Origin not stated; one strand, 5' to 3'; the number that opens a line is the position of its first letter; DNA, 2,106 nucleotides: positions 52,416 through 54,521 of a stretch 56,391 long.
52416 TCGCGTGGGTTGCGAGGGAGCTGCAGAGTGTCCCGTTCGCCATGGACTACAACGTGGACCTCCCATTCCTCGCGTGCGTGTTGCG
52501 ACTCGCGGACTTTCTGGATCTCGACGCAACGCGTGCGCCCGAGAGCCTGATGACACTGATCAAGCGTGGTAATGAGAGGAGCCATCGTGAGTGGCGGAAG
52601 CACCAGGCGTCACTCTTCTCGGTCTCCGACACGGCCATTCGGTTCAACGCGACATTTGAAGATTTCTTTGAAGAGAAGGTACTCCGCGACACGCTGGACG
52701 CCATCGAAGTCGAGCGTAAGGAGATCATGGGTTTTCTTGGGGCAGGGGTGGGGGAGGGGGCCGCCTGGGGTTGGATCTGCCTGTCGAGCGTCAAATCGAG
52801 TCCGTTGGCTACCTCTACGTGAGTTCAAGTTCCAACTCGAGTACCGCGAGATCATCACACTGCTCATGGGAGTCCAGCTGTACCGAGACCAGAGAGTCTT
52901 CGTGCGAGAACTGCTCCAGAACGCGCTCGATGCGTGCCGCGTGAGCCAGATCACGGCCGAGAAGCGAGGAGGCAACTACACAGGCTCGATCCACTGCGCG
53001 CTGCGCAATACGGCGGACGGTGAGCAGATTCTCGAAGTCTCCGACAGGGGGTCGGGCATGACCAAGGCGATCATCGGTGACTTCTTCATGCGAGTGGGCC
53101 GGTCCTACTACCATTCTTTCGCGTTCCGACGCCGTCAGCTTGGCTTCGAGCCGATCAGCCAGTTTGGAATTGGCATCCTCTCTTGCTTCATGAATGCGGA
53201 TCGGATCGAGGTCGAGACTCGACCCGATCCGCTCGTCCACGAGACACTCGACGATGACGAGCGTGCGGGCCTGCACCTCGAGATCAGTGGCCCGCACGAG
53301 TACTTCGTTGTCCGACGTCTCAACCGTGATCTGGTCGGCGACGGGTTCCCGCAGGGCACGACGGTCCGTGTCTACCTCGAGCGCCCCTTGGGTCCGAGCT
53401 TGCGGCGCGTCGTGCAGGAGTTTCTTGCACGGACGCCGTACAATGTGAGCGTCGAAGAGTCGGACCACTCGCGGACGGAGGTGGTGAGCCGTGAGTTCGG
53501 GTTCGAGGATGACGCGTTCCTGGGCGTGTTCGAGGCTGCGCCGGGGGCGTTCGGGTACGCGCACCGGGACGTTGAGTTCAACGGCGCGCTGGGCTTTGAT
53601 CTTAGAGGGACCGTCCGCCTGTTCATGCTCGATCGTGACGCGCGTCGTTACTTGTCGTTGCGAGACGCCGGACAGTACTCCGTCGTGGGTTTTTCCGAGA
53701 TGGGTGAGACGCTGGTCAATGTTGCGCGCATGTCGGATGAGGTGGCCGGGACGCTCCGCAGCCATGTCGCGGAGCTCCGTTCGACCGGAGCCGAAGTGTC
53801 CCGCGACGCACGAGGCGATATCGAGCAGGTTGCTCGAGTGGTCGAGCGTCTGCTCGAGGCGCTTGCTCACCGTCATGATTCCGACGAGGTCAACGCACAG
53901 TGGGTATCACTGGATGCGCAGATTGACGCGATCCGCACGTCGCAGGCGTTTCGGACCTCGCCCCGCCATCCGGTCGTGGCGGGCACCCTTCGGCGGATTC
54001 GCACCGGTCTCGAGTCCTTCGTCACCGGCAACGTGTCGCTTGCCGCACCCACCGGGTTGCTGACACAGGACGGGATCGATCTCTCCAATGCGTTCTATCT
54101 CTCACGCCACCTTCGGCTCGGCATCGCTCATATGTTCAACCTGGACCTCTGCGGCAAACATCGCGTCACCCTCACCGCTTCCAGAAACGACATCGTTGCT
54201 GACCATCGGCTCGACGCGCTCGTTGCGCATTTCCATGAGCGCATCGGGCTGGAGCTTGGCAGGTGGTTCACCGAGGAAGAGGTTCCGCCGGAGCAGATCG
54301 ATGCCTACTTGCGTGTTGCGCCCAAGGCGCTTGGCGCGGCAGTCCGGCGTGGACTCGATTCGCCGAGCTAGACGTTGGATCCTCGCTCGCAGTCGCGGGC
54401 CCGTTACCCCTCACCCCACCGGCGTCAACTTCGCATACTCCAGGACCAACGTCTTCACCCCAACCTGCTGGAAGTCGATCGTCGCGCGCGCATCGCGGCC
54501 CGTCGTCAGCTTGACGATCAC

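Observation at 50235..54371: ClpC-N-domain / degenerate-AAA gene translationally coupled to an HD phosphohydrolase and an Hsp90-like GHKL ATPase: candidate undescribed three-component system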

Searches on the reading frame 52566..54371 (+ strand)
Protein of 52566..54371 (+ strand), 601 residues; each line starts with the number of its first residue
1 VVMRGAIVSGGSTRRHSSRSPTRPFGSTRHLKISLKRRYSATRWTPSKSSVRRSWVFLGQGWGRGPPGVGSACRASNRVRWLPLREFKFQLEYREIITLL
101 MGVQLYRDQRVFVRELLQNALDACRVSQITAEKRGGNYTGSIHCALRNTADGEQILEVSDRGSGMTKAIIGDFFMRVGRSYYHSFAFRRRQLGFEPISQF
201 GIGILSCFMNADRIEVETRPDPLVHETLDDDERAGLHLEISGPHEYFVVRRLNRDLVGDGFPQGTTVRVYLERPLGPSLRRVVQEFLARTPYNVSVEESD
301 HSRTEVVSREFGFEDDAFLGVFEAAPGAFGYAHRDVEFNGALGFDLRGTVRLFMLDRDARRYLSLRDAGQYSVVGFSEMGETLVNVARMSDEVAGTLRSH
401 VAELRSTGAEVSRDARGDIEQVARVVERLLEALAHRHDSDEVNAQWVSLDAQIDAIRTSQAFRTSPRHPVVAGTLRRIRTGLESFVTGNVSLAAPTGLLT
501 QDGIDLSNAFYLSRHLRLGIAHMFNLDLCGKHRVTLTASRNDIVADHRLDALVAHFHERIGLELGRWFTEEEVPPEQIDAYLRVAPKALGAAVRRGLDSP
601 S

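Call 3: search_protein_families(library=pfam, proteins=[window:52566-54371:+], max_evalue=0.1)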
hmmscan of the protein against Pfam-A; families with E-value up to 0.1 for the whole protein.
window:52566-54371:+ (601 aa): 2 families
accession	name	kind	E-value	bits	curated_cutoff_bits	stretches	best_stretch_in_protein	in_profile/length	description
PF02518.31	HATPase_c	-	0.00018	22.4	26.4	1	113-179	10-63/111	Histidine kinase-, DNA gyrase B-, and HSP90-like ATPase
PF13589.12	HATPase_c_3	-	0.064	13.7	25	0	113-220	7-94/137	Histidine kinase-, DNA gyrase B-, and HSP90-like ATPase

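Call 4: search_protein_families(library=padloc, proteins=[window:52566-54371:+], max_evalue=0.1)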
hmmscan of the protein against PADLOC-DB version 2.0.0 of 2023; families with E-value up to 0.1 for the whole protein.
window:52566-54371:+ (601 aa): 1 family
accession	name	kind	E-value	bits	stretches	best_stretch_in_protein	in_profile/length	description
PDLC03971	TmtA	-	5.4e-05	18.9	1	112-167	57-103/1782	-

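Call 5: search_protein_families(library=ncbifam, proteins=[window:52566-54371:+], max_evalue=0.1)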
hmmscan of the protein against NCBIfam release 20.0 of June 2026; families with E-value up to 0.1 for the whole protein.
window:52566-54371:+ (601 aa): 5 families
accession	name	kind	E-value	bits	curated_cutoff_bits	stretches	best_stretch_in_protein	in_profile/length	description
NF010683.0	PRK14083.1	equivalog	8.3e-25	87.3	455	1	88-220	7-130/604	HSP90 family protein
NF003555.1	PRK05218.1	equivalog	1.7e-17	63.2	371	1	87-220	3-139/614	molecular chaperone HtpG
NF050001.1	restrict_BbrUII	equivalog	0.00039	19.1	550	1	153-222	47-118/659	BbrUII/HgiDII family restriction enzyme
NF003218.0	PRK04184.1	equivalog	0.0012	17.5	274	1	111-213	39-127/539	DNA topoisomerase VI subunit B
NF047352.1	P_loop_sacsin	domain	0.04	14.4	50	0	112-215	3-78/80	sacsin N-terminal ATP-binding-like domain-containing protein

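Call 16: find_homologous_proteins(query=window:52800-54368:+, max_evalue=0.00001)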
Query window:52800-54368:+ (523 aa): 288 proteins with E <= 0.00001 among 8000 candidates; the best 120 are listed.
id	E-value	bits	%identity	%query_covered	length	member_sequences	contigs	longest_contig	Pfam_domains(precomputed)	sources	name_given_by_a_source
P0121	0.0e+0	1119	100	96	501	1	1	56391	-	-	-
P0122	4.8e-165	568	49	98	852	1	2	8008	PF24391.2,PF02518.32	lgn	-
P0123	2.9e-147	510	46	98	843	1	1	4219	PF24391.2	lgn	-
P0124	3.1e-146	506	48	97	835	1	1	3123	PF24391.2,PF02518.32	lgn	-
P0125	1.1e-145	504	48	98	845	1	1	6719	PF24391.2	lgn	-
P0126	2.0e-145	504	47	98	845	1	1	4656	PF24391.2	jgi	jgi:hypothetical protein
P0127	9.5e-144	498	47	98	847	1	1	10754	PF24391.2,PF02518.32,PF13589.13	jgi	jgi:hypothetical protein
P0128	1.8e-143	497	47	98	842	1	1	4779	PF24391.2,PF02518.32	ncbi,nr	ncbi:MAG: ATP-binding protein [Planctomycetales bacterium]|nr:ATP-binding protein [Planctomycetales 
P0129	4.4e-140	486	47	98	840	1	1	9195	PF24391.2,PF02518.32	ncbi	ncbi:MAG: hypothetical protein AAF266_04850 [Planctomycetota bacterium]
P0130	1.2e-139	485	48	98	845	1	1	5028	PF24391.2,PF02518.32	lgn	-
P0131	2.8e-139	483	46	98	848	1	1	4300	PF24391.2,PF02518.32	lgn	-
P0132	1.8e-138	481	44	98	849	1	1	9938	PF24391.2,PF01966.29,PF02518.32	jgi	jgi:hypothetical protein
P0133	1.2e-134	468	45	98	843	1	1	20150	PF24391.2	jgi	jgi:hypothetical protein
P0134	3.0e-133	463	42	98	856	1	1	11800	PF24391.2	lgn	-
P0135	2.6e-130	454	46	97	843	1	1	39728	PF24391.2,PF02518.32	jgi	jgi:hypothetical protein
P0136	2.8e-127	444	43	96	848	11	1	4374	PF24391.2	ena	-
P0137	1.6e-117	412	44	98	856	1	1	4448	PF24391.2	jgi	jgi:hypothetical protein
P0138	2.6e-117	411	40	97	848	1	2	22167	PF24391.2,PF13589.13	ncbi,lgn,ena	-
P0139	1.0e-106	376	39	97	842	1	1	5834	PF24391.2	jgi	jgi:hypothetical protein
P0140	4.9e-106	374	38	97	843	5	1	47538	PF24391.2,PF01966.29,PF02518.32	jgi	jgi:HD domain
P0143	2.6e-30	124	49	26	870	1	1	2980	PF24391.2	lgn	-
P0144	8.8e-30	122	47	26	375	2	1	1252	PF24391.2,PF13589.13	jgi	jgi:hypothetical protein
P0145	1.3e-29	122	44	33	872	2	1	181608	PF24391.2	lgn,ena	-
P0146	1.6e-29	121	40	41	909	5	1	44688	PF24391.2,PF24401.2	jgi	jgi:hypothetical protein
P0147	2.3e-28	117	47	32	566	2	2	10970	PF24391.2,PF24401.2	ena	-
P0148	1.7e-27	115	44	35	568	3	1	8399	PF24391.2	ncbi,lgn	-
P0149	1.7e-27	115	38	40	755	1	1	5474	PF24391.2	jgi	jgi:hypothetical protein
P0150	4.9e-27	113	36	45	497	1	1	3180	PF24391.2,PF13589.13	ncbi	-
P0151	6.0e-27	113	46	32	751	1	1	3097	PF24391.2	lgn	-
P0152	6.8e-27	113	34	47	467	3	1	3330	PF24391.2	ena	-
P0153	1.8e-26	111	44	32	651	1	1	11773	PF24391.2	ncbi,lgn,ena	-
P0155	2.9e-26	110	38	37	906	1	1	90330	PF24391.2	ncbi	ncbi:HD domain-containing protein [Vibrio astriarenae]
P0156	3.8e-26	110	37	42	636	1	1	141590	PF24391.2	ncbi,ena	-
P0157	6.4e-26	109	38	40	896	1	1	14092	PF24391.2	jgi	jgi:hypothetical protein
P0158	8.5e-26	109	36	44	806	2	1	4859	PF24391.2,PF24401.2,PF13589.13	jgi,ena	-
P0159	2.1e-25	108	37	44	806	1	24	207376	PF24391.2,PF24401.2,PF13589.13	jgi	jgi:molecular chaperone HtpG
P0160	2.2e-25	108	37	44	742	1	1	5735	PF24391.2,PF24401.2,PF13589.13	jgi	jgi:molecular chaperone HtpG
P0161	2.6e-25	107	38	40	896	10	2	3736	PF24391.2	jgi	jgi:hypothetical protein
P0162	4.3e-25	107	37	42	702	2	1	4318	PF24391.2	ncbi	-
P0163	5.0e-25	106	39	37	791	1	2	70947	PF24391.2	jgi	jgi:molecular chaperone HtpG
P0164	8.7e-25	106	41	33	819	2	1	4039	PF24391.2,PF24401.2,PF02518.32,PF13589.13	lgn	-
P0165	1.1e-24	105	37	40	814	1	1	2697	PF24391.2,PF24401.2,PF13589.13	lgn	-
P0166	1.1e-24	105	43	34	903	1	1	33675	PF24391.2,PF24401.2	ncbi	ncbi:MAG TPA: hypothetical protein VF006_15175 [Longimicrobium sp.]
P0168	1.5e-24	105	36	40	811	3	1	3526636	PF24391.2,PF24401.2,PF13589.13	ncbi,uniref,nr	ncbi:metal-dependent phosphohydrolase [Chitinophaga sp. SYP-B3965]|uniref:HD domain-containing prote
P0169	1.7e-24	105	43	37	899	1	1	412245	PF24391.2,PF13589.13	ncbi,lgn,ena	-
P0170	3.8e-24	103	37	37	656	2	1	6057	PF24391.2,PF13589.13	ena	-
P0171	5.6e-24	103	39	39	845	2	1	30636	PF24391.2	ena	-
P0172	9.1e-24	102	37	43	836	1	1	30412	PF24391.2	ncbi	-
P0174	1.3e-23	102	39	41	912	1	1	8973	PF24391.2,PF24401.2,PF13589.13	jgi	jgi:hypothetical protein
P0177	2.9e-23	101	39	37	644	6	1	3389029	PF24391.2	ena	-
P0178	3.2e-23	100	42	37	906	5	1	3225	PF24391.2,PF13589.13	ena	-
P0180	1.8e-22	98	37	40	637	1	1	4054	PF24391.2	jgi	-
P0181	2.2e-22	98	37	33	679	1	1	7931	PF24391.2,PF13589.13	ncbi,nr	ncbi:MAG: ATP-binding protein, partial [Planctomycetes bacterium]|nr:ATP-binding protein [Planctomyc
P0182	2.3e-22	98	37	36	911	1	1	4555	PF24391.2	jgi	-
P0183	2.8e-22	97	38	37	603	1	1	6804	PF24391.2,PF13589.13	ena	-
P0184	2.9e-22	97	34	39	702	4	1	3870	PF24391.2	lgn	-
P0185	3.8e-22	97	36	40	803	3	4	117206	PF24391.2,PF24401.2,PF13589.13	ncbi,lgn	-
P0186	6.2e-22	96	31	47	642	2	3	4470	PF24391.2,PF13589.13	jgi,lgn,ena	-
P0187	7.3e-22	96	32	41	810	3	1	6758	PF24391.2,PF24401.2,PF13589.13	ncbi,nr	ncbi:MAG: metal-dependent phosphohydrolase [Gammaproteobacteria bacterium]|nr:MAG: metal-dependent p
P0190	1.7e-21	95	36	37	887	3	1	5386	PF24391.2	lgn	-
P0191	2.4e-21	94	38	36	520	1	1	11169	PF24391.2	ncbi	ncbi:MAG: hypothetical protein AAFX06_25210 [Planctomycetota bacterium]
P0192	2.9e-21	94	35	42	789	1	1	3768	PF24391.2,PF24401.2,PF02518.32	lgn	-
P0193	3.3e-21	94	47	25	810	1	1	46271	PF24391.2,PF24401.2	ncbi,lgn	ncbi:MAG: hypothetical protein WEE64_01335 [Dehalococcoidia bacterium]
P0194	3.4e-21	94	30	46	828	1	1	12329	PF24391.2,PF24401.2,PF13589.13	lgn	-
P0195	3.6e-21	94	32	41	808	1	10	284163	PF24391.2,PF24401.2,PF13589.13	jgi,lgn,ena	-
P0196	4.2e-21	93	34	38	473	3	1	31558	PF24391.2,PF24401.2,PF02518.32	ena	-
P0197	5.4e-21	93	38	36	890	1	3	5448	PF24391.2,PF01966.29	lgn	-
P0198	6.4e-21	93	40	32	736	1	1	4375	PF24391.2,PF13589.13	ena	-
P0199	8.9e-21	92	38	37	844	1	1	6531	PF24391.2,PF13589.13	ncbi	-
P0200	1.5e-20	92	38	33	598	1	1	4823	PF24391.2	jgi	-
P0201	2.3e-20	91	38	36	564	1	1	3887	PF24391.2,PF13589.13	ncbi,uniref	ncbi:ATP-binding protein, partial [Psychromonas antarctica]|uniref:HD domain-containing protein n=1 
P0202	2.9e-20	91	36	35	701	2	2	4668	PF24391.2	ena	-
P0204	6.8e-20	89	34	37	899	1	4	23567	PF24391.2,PF24401.2,PF02518.32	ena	-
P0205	7.9e-20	89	42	26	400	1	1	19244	PF24391.2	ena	-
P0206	1.1e-19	89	33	41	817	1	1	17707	PF24391.2,PF24401.2,PF13589.13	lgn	-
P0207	1.2e-19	89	38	35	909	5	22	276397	PF24391.2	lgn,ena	-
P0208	1.6e-19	88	39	36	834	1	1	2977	PF24391.2,PF02518.32,PF13589.13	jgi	-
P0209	1.8e-19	88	35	32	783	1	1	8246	PF24391.2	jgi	jgi:hypothetical protein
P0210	7.0e-19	86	40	26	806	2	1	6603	PF24391.2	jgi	jgi:hypothetical protein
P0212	1.5e-18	85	33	33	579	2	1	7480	PF24391.2,PF13589.13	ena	-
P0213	2.9e-18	84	36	35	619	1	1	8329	PF24391.2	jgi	jgi:hypothetical protein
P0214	3.5e-18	84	39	26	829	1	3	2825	PF24391.2,PF01966.29,PF13589.13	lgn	-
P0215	5.5e-18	83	42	26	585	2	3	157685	PF24391.2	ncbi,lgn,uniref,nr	ncbi:hypothetical protein E5329_03215 [Petralouisia muris]|uniref:Uncharacterized protein n=1 Tax=Pe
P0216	8.1e-18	83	33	37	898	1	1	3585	PF24391.2,PF13589.13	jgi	jgi:hypothetical protein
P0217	1.1e-17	82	35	36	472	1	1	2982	PF24391.2,PF24401.2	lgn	-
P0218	1.3e-17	82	41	22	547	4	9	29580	PF24391.2,PF02518.32,PF13589.13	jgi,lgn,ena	-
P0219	1.5e-17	82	35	36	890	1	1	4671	PF24391.2,PF24401.2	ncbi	-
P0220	2.7e-17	81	36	35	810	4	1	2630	PF24391.2,PF24401.2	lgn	-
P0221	1.0e-16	79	34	36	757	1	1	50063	PF24391.2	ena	-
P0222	1.5e-16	78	39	25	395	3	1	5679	PF24391.2,PF13589.13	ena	-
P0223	4.3e-15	74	33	36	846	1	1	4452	PF24391.2,PF24401.2,PF13589.13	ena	-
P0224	1.1e-14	72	33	43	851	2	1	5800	PF24391.2,PF24401.2,PF24410.2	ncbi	ncbi:HD domain-containing protein, partial [Amycolatopsis vancoresmycina]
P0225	1.1e-14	72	30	41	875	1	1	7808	PF24391.2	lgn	-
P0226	2.3e-14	71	35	31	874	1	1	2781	PF24391.2,PF24401.2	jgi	jgi:hypothetical protein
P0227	2.3e-14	71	32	32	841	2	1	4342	PF24391.2,PF13589.13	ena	-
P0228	5.8e-14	70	34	32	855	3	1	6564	PF24391.2,PF13589.13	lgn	-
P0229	1.3e-13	69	34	25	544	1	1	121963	PF24391.2,PF24401.2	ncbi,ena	-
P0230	2.5e-13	68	35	35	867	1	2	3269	PF24391.2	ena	-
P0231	1.0e-12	66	38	32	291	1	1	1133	PF24391.2,PF24401.2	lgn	-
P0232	1.6e-12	65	33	37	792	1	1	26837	PF24391.2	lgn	-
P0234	4.5e-12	64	39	25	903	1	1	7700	PF24391.2,PF24401.2,PF13676.12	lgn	-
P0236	6.1e-12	63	40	20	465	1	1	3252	PF24391.2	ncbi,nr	ncbi:MAG: hypothetical protein IMF16_08235, partial [Proteobacteria bacterium]|nr:hypothetical prote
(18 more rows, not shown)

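Call 17: search_protein_families(library=pfam, proteins=[P0122, P0168, P0224, P0234, P0146], max_evalue=0.001)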
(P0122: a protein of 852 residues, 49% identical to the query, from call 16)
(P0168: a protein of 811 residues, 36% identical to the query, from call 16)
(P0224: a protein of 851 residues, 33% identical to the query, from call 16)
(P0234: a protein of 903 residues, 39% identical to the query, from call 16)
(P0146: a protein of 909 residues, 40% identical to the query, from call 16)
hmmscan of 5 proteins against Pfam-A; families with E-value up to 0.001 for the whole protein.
P0122 (852 aa): 3 families
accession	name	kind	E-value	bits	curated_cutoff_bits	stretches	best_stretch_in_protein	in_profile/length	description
PF24391.1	HD-CE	-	7.1e-48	164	27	1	53-295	1-260/263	HD-CE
PF02518.31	HATPase_c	-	2e-05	25.4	26.4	1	360-427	10-64/111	Histidine kinase-, DNA gyrase B-, and HSP90-like ATPase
PF13589.12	HATPase_c_3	-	0.00029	21.3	25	1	361-471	8-98/137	Histidine kinase-, DNA gyrase B-, and HSP90-like ATPase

P0168 (811 aa): 3 families
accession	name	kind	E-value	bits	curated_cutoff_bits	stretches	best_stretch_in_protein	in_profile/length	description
PF24391.1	HD-CE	-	4e-60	204.2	27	1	58-320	1-263/263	HD-CE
PF24401.1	iHD-CE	-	2.9e-11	43.6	27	1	228-320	228-320/349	iHD-CE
PF13589.12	HATPase_c_3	-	3.5e-07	30.8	25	1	393-510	4-98/137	Histidine kinase-, DNA gyrase B-, and HSP90-like ATPase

P0224 (851 aa): 3 families
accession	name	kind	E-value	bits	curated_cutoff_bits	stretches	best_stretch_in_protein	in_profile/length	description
PF24401.1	iHD-CE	-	1.1e-34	120.7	27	1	2-118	232-349/349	iHD-CE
PF24410.1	wHTH-HSP90_Na-assoc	-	6e-16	59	23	2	674-706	22-55/55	wHTH-Hsp90_Na associated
PF24391.1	HD-CE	-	4.5e-07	30.3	27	1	2-97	167-255/263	HD-CE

P0234 (903 aa): 3 families
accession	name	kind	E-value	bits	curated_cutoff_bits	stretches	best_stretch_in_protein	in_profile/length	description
PF24401.1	iHD-CE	-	5.7e-33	115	27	1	179-459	30-320/349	iHD-CE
PF24391.1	HD-CE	-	1.7e-10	41.5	27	1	203-456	9-243/263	HD-CE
PF13676.11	TIR_2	-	8.4e-08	33.2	28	1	5-115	1-112/122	TIR domain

P0146 (909 aa): 4 families
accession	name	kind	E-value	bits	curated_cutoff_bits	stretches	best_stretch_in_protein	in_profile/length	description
PF24391.1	HD-CE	-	9.4e-54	183.3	27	1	56-317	1-262/263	HD-CE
PF24401.1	iHD-CE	-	1.2e-09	38.3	27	1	29-321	20-322/349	iHD-CE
PF02518.31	HATPase_c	-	0.0004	21.2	26.4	0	385-477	10-81/111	Histidine kinase-, DNA gyrase B-, and HSP90-like ATPase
PF01966.28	HD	-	0.00079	20.1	22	0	66-146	4-73/116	HD domain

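Call 18: find_encoding_contigs(protein=P0135, flank=8000, max_places=2)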
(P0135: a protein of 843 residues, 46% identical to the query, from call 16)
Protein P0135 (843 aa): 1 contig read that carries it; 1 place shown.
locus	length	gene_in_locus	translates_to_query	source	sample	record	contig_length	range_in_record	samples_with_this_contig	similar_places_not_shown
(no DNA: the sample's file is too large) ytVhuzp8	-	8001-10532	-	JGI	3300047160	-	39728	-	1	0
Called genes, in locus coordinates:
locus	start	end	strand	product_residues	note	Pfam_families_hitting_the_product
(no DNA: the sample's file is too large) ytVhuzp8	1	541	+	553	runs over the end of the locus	PF07583:PSCyt2, PF07587:PSD1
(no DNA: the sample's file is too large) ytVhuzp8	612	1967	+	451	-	PF07394:DUF1501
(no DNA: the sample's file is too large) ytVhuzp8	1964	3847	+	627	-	PF10591:SPARC_Ca_bdg (faint), PF00036:EF-hand_1 (faint), PF13202:EF-hand_5 (faint), PF13405:EF-hand_6 (faint), PF13833:EF-hand_8 (faint), PF23564:EF-hand_FSTL1 (faint), PF13499:EF-hand_7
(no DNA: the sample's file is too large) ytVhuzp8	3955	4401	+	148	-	PF01909:NTP_transf_2, PF18765:Polbeta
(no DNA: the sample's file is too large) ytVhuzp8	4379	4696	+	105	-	PF05168:HEPN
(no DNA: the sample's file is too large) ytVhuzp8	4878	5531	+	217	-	PF08241:Methyltransf_11 (weak)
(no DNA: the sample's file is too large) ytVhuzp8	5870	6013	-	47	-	-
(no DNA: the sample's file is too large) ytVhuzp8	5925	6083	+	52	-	-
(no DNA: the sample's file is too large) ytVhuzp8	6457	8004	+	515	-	PF02861:Clp_N, PF02151:UVR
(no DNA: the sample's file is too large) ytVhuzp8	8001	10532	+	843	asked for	PF24391:HD-CE, PF02518:HATPase_c (faint)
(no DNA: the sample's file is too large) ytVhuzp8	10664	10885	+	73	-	-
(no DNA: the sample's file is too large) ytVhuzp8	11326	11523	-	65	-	-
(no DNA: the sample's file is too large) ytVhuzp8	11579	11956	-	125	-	-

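Call 19: find_encoding_contigs(protein=P0140, flank=8000, max_places=2)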
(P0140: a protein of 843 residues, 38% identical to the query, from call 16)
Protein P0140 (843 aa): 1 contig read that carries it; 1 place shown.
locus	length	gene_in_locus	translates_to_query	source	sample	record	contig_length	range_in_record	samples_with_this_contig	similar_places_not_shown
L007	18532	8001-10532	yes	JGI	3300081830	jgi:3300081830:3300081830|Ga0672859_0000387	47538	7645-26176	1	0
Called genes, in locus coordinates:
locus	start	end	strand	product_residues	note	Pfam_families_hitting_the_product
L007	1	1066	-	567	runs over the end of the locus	PF13360:PQQ_2, PF13570:Beta-prop_ACSF4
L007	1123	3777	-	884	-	PF01011:PQQ (faint), PF13360:PQQ_2, PF13570:Beta-prop_ACSF4 (faint), PF13360:PQQ_2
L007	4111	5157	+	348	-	PF01351:RNase_HII (faint)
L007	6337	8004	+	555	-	PF02861:Clp_N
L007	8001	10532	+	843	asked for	PF01966:HD (weak), PF24391:HD-CE, PF02518:HATPase_c (faint)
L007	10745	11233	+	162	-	PF13302:Acetyltransf_3 (weak), PF00583:Acetyltransf_1, PF13673:Acetyltransf_10 (weak), PF13508:Acetyltransf_7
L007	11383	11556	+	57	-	-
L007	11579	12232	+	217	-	-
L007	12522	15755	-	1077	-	PF05569:Peptidase_M56, PF00775:Dioxygenase_C (faint), PF10670:DUF4198 (faint), PF13620:CarboxypepD_reg (weak), PF13715:CarbopepD_reg_2 (faint), PF15976:CooC_C (faint)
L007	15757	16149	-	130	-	PF03965:Penicillinase_R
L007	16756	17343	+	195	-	-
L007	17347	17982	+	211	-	-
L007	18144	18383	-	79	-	-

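Call 33: find_related_loci(query=A1, collection=genome_contigs, flank=7000)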
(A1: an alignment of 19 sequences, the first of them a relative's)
Query A1 (852 aa) in genome_contigs; peptide patterns used: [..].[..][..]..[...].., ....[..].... (x = any residue, [..] = any of these).
492 stretches matched a pattern; 440 encode a relative of the query (tblastn E <= 1e-3); the best 80 are kept; 80 distinct loci.
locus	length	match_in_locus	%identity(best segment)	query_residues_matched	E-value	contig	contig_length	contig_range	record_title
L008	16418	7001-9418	42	35-841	0e+0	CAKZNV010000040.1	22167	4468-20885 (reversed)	MAG TPA_asm: uncultured Rubritalea sp. isolate ERR2094166_bin.135_CONCOCT_v1.1_MAG genome assembly, contig: ERZ650164.21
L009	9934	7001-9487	41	5-839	0e+0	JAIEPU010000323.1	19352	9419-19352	MAG: bacterium isolate co.spades.DASTOOL.2.5kb_060 c_000000436765, whole genome shotgun sequence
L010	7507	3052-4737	32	1-574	5e-80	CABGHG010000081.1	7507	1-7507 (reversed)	MAG: Candidatus Methanolliviera sp. GoM_oil isolate gfbio:mag-sample-2:67c8463b-6cbd-4d56-a398-d795175a9500 genome assem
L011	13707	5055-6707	32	1-562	1e-76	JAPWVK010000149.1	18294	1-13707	MAG: Methanophagales archaeon isolate SB_Co_68 SB_Co_68_000000000149, whole genome shotgun sequence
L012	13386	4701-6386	31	10-543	7e-73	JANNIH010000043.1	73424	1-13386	MAG: Holophagales bacterium isolate SOY_6_C_metabat_145 SOY_6_C_k141_3439593, whole genome shotgun sequence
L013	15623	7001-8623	33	27-543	1e-72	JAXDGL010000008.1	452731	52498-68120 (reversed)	MAG: Thermoanaerobaculia bacterium isolate BP_50 scaffold_1252945, whole genome shotgun sequence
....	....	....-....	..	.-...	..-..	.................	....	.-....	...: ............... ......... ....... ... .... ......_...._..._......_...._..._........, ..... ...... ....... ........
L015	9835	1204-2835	31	2-518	9e-69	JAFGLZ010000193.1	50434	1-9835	MAG: Phycisphaerae bacterium isolate Zod_Metabat.429 k87_9255560, whole genome shotgun sequence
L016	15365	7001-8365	30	55-534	9e-69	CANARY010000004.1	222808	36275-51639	MAG TPA_asm: uncultured Candidatus Melainabacteria bacterium isolate SRR14836528_bin.19_metawrap_v1.3_MAG genome assembl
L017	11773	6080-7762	29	10-537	3e-66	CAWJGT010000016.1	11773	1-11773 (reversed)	MAG: uncultured Holophagales bacterium isolate MFD04935.bin.1.7 genome assembly, contig: contig_36340, whole genome shot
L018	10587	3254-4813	31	2-503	3e-64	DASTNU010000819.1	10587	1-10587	MAG TPA_asm: Longimicrobium sp. isolate SMAG_U2152 k141_1058552, whole genome shotgun sequence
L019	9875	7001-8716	30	2-543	6e-64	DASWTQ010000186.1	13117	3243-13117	MAG TPA_asm: Herpetosiphonaceae bacterium isolate SMAG_U3579 k141_145932, whole genome shotgun sequence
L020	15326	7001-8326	31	33-466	1e-62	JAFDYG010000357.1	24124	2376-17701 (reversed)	MAG: Bacteroidetes bacterium isolate SZAS-47 LIN-689__357__length-24124, whole genome shotgun sequence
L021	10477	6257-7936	29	10-543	4e-62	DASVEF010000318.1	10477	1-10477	MAG TPA_asm: Thermoanaerobaculia bacterium isolate SMAG_U2053 k141_943365, whole genome shotgun sequence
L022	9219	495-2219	31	2-543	1e-61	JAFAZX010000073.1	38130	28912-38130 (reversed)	MAG: Acidobacteriota bacterium isolate CP_BM_RX_R9_16 BM_RX_R9_k147_2188698, whole genome shotgun sequence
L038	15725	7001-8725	29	55-605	2e-56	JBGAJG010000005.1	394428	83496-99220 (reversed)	MAG: Chitinophagaceae bacterium isolate MAG_AAO_H125.37 AAOH125-37_opera_contig_102, whole genome shotgun sequence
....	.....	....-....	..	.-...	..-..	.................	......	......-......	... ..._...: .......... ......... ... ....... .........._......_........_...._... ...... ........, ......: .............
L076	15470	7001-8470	29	5-466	9e-54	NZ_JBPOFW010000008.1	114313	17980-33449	MAG: Patiriisocius sp. isolate MAG_03 MAG_03_8, whole genome shotgun sequence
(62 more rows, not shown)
